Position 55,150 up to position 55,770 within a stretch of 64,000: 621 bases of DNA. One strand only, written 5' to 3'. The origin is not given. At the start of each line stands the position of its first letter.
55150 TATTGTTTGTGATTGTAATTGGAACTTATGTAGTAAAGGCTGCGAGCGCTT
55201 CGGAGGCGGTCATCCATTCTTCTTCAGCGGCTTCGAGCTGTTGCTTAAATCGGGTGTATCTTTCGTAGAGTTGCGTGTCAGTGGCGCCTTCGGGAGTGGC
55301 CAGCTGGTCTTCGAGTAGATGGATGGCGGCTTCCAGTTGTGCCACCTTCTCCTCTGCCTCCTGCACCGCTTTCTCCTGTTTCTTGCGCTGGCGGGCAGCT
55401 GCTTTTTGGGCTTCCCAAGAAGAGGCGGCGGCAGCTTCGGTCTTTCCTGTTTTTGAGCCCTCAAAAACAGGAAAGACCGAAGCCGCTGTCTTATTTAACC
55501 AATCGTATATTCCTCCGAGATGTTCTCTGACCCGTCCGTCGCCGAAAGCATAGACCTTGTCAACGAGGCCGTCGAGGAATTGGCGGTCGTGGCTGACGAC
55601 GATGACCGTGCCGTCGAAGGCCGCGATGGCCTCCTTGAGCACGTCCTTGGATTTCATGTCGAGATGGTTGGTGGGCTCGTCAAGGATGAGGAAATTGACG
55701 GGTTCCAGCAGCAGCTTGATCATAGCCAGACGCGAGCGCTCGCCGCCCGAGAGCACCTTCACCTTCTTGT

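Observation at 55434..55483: Perfect 50 nt palindrome translated within an ABC-F ATPase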

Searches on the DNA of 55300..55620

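Call 40: search_rna_families(source=window, start=55300, end=55620, threshold=evalue, max_evalue=10)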
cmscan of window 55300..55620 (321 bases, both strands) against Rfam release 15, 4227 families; matches with E-value up to 10: 14.
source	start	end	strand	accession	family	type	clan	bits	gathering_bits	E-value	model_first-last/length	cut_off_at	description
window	55427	55489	+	RF03987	MIR6136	Gene; miRNA;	-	43.8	99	5e-07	1-105/105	no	MIR6136 microRNA precursor family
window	55425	55492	+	RF03237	MIR6425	Gene; miRNA;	-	30.5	142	8.6e-05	1-125/125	no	MIR6425 microRNA precursor family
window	55426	55498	+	RF00737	mir-322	Gene; miRNA;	-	26.8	62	0.002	1-84/84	no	mir-322 microRNA precursor family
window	55437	55480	-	RF02266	XIST_intron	Gene; lncRNA;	-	26.3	70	0.0085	1-68/68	no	XIST 3' intron conserved motif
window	55437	55480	+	RF02266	XIST_intron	Gene; lncRNA;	-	26.3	70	0.0086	1-68/68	no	XIST 3' intron conserved motif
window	55429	55488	-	RF03593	mir-2331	Gene; miRNA;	-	25.6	100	0.018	1-71/71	no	mir-2331 microRNA precursor family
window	55435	55482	-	RF02963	DUF3800-IV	Gene; sRNA;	-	24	60.7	0.085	1-91/91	no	DUF3800-IV RNA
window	55413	55499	-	RF03235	mir-2543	Gene; miRNA;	-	22.7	70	0.016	1-116/116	no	mir-2543 microRNA precursor family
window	55411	55494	-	RF00737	mir-322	Gene; miRNA;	-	19.6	62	0.17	1-84/84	no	mir-322 microRNA precursor family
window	55444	55472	+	RF03831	mir-627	Gene; miRNA;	-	15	86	2.3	1-87/87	no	mir-627 microRNA precursor family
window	55428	55489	+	RF01390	isrG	Gene; sRNA;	-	14.9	100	0.048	120-214/279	no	isrG Hfq binding RNA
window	55396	55428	-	RF00486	mir-129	Gene; miRNA;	-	13.7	48.6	6.2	1-75/75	no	mir-129 microRNA precursor family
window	55321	55376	+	RF02479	GlsR13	Gene; snRNA; snoRNA; CD-box;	-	12.2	100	3.4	45-100/100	no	Small nucleolar RNA GlsR13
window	55422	55496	-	RF00174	Cobalamin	Cis-reg; riboswitch;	CL00101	8.6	31.5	6.1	1-189/189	no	Cobalamin riboswitch aptamer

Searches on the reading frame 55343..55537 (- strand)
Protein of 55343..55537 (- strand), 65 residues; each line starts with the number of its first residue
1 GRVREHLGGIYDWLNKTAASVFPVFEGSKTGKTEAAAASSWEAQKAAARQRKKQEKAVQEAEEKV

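Call 26: find_homologous_proteins(query=window:55343-55537:-, max_evalue=1)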
Query seq(65 aa) (65 aa): 1 proteins with E <= 1 among 1 candidates.
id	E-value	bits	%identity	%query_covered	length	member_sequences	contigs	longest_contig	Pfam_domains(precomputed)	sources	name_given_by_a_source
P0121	2.5e-3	36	83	46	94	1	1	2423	PF16326.11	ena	-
